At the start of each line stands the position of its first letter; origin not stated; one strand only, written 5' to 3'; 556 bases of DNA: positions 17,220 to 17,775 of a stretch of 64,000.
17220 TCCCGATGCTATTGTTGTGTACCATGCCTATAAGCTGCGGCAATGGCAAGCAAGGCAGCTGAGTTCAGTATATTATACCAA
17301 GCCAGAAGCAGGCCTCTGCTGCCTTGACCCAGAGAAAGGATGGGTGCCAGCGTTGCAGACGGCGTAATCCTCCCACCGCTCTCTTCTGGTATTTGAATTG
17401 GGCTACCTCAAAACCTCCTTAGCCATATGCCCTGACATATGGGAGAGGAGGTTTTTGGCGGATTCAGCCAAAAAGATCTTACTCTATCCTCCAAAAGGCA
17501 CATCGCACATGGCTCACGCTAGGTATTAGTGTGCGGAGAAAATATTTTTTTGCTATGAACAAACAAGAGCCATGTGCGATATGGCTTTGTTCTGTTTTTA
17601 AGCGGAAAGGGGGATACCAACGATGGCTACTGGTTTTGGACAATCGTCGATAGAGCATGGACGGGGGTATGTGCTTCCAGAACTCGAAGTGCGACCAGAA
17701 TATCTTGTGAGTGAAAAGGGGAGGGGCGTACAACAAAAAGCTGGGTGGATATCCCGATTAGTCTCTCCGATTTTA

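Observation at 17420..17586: Unannotated family of palindromic intergenic elements (PIE): full-length, short, deleted and collapsed copies at 16 or more sites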

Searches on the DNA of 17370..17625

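Call 49: search_rna_families(source=window, start=17370, end=17625, threshold=evalue, max_evalue=10)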
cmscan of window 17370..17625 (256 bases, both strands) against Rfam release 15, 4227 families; matches with E-value up to 10: 6.
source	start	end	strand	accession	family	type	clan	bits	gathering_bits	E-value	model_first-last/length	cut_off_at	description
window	17491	17590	-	RF03693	MIR1919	Gene; miRNA;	-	20.3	85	0.089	1-123/123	no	MIR1919 microRNA precursor family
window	17500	17582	-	RF00904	mir-392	Gene; miRNA;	-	19.9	62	0.19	1-75/75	no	mir-392 microRNA precursor family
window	17457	17498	-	RF03001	leuA-Halobacteria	Cis-reg;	-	19.3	47.9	0.065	1-53/53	no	leuA-Halobacteria RNA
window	17408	17458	+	RF00995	mir-616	Gene; miRNA;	-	15.5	100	1.4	1-91/91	no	mir-616 microRNA precursor family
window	17415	17442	-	RF03156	L31-Firmicutes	Cis-reg; leader;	CL00118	11.9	33.3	5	1-32/32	no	L31-Firmicutes ribosomal protein leader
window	17448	17509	-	RF02171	RFPL3-AS1_1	Gene; lncRNA;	-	8.7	70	9.2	42-88/88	no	RFPL3 antisense RNA 1 conserved region 1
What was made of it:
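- On Rfam structured RNA families: The best hits in 17370-17625 are 9-20 bits, against thresholds of 33-100 (call 49).
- Tried and rejected: Only noise (call 49).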
